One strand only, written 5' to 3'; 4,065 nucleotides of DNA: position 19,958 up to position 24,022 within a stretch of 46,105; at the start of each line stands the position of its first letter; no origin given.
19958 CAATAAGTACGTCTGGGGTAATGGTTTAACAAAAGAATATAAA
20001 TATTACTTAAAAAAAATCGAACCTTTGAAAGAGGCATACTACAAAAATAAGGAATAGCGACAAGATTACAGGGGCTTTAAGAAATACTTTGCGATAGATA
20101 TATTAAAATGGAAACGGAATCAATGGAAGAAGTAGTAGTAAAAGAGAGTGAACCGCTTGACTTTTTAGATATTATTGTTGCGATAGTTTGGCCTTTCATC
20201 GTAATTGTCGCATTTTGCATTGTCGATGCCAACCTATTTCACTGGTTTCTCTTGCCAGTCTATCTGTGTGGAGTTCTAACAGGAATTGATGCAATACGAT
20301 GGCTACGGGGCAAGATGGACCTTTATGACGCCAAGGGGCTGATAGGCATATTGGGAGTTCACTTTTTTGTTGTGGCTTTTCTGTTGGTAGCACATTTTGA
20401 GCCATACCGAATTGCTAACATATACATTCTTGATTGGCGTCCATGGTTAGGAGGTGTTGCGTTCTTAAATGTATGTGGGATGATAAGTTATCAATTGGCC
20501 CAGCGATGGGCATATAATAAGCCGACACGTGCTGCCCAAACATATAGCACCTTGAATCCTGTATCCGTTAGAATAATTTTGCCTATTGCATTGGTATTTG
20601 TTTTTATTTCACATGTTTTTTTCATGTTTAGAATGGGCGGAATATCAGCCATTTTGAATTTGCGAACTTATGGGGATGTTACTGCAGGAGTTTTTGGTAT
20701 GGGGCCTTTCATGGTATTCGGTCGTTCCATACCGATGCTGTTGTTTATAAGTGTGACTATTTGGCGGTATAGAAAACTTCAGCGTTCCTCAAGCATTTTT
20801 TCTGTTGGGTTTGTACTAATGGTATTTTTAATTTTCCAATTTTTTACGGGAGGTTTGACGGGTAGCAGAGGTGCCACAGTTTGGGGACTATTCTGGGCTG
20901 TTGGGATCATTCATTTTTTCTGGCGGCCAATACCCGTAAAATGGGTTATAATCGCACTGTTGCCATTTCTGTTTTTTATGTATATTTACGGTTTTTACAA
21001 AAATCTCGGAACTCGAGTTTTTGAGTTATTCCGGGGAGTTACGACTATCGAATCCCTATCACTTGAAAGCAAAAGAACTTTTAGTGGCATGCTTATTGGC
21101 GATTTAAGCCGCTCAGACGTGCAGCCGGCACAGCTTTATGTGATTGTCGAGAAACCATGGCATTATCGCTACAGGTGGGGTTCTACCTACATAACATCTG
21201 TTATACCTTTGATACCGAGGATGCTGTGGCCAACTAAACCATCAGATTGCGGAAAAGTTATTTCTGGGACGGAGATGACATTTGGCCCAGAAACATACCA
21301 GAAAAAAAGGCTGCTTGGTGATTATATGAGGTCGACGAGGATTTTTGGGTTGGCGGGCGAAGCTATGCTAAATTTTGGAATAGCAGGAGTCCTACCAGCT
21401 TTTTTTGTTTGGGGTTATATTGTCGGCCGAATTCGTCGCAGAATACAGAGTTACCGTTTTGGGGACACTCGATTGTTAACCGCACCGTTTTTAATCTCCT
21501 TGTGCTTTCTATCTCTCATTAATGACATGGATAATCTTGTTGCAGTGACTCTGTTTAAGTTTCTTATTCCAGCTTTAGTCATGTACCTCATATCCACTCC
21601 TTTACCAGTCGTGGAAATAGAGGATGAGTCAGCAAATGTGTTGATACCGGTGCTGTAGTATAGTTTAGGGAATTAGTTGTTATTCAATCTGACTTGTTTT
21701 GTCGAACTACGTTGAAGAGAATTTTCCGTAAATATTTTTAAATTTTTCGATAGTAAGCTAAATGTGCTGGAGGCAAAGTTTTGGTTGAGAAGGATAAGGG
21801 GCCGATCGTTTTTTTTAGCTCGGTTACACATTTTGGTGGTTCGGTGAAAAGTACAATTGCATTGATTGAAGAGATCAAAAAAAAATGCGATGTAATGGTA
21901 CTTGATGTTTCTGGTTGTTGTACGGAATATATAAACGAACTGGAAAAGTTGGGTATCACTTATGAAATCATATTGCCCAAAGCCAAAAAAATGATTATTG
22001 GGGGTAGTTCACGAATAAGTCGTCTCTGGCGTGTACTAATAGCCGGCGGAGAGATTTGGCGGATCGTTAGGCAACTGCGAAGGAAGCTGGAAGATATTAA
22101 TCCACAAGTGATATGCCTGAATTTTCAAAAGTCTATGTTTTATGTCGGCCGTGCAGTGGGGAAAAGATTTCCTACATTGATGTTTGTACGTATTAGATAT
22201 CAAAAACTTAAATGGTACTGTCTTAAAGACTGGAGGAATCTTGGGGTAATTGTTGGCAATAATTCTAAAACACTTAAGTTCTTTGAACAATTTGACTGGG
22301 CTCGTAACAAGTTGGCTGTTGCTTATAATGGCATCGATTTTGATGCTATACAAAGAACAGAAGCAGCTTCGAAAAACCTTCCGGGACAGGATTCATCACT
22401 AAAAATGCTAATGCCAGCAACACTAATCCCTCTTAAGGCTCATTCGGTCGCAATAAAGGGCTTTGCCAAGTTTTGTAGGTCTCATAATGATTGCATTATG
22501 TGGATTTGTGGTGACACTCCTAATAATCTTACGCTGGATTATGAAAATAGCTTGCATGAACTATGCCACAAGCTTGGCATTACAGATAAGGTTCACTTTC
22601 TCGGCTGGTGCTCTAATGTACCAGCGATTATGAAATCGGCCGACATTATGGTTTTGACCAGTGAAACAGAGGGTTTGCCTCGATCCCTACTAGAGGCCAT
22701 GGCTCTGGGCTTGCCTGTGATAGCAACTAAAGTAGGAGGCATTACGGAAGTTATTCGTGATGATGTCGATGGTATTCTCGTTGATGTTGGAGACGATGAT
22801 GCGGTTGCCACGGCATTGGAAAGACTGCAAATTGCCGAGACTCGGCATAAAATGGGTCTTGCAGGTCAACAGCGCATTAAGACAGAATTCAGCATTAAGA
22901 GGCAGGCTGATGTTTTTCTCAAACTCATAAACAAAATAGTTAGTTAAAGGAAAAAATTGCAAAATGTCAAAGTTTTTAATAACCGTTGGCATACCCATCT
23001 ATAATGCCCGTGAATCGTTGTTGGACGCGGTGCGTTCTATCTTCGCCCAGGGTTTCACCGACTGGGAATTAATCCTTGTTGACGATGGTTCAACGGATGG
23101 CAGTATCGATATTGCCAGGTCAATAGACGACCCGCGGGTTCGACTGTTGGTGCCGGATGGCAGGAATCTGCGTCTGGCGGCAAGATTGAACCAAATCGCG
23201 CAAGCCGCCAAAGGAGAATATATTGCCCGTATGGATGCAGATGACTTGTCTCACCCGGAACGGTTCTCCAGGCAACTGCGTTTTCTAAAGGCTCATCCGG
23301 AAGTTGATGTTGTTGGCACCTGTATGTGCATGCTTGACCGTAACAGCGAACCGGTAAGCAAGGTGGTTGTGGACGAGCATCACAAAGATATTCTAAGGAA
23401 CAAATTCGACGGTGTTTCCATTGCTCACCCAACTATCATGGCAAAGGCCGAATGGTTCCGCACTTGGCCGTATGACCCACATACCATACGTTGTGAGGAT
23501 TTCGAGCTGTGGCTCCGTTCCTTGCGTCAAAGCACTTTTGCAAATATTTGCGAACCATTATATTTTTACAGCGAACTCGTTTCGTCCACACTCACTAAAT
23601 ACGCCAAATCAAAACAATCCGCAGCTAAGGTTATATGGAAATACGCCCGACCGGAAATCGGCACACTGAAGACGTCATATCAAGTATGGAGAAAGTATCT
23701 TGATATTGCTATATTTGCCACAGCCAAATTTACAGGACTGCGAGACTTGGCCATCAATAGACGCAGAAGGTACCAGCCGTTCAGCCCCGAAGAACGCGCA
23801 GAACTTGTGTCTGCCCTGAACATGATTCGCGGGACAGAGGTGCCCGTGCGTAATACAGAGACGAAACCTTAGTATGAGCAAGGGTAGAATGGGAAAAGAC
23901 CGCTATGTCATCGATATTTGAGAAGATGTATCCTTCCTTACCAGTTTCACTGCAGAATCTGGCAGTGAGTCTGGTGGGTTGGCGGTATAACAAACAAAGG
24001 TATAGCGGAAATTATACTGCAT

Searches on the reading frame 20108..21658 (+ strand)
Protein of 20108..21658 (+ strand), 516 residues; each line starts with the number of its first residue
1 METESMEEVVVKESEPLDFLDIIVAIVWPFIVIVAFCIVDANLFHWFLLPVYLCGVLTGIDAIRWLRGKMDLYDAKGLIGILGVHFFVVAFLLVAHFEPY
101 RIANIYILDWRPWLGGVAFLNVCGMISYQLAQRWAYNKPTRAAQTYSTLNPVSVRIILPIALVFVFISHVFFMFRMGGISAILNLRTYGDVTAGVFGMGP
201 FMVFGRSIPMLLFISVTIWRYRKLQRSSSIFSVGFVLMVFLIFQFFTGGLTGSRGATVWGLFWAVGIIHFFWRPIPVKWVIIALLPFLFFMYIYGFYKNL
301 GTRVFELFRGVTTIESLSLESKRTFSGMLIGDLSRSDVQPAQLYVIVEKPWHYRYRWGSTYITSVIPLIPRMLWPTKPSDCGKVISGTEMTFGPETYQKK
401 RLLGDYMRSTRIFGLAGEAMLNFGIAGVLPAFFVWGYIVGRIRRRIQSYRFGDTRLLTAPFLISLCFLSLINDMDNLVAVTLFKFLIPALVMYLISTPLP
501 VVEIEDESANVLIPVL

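Call 8: search_protein_families(library=pfam, proteins=[window:20108-21658:+], max_evalue=0.001)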
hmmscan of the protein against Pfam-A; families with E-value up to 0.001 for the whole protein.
window:20108-21658:+ (516 aa): 0 families

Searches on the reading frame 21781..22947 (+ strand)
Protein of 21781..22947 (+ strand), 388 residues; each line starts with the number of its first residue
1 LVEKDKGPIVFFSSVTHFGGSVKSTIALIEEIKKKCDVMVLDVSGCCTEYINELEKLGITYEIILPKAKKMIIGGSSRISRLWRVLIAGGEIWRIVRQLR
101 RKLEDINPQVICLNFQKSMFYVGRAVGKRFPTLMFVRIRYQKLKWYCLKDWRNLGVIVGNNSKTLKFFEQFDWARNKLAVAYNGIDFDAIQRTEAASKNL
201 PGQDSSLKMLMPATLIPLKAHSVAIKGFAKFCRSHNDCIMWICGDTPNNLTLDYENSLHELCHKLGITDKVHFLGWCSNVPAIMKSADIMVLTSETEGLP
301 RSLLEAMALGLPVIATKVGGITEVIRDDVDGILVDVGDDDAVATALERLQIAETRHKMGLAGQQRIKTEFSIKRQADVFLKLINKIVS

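Call 8: search_protein_families(library=pfam, proteins=[window:21781-22947:+], max_evalue=0.001)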
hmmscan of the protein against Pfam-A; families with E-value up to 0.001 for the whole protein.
window:21781-22947:+ (388 aa): 5 families
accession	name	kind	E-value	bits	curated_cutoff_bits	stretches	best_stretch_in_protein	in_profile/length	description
PF00534.26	Glycos_transf_1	-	8.1e-36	123.6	26.4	1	203-364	12-171/172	Glycosyl transferases group 1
PF13692.12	Glyco_trans_1_4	-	3.6e-32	112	27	1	217-349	13-139/142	Glycosyl transferases group 1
PF20706.3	GT4-conflict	-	3.2e-07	30.1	26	1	197-340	189-340/385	Family 4 Glycosyltransferase in conflict systems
PF13524.12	Glyco_trans_1_2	-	3e-06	27.7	25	1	270-380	28-143/144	Glycosyl transferase-like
PF13439.12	Glyco_transf_4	-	7.6e-06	26.5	28.5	1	48-188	9-169/170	Glycosyltransferase Family 4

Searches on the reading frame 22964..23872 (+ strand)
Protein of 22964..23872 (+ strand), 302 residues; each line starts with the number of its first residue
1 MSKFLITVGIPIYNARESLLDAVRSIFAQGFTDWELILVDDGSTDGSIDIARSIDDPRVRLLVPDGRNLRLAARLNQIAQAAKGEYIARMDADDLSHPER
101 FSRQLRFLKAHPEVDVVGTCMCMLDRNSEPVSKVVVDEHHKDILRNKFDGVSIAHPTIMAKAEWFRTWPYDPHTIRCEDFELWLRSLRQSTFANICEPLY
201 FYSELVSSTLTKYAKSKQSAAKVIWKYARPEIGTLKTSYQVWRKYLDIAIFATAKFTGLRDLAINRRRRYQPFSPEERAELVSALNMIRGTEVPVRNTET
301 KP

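Call 8: search_protein_families(library=pfam, proteins=[window:22964-23872:+], max_evalue=0.001)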
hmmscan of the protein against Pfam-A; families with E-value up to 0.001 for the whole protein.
window:22964-23872:+ (302 aa): 4 families
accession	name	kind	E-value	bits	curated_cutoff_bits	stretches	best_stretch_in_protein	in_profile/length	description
PF00535.33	Glycos_transf_2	-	6.4e-29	101.5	23.3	1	7-122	1-117/168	Glycosyl transferase family 2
PF13641.12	Glyco_tranf_2_3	-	7.8e-12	46.1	27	1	6-132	3-133/230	Glycosyltransferase like family 2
PF10111.15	Glyco_tranf_2_2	-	1.4e-07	31.7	27.3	1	8-117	2-120/276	Glycosyltransferase like family 2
PF13632.12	Glyco_trans_2_3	-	0.00064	20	27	0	86-218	1-137/198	Glycosyl transferase family group 2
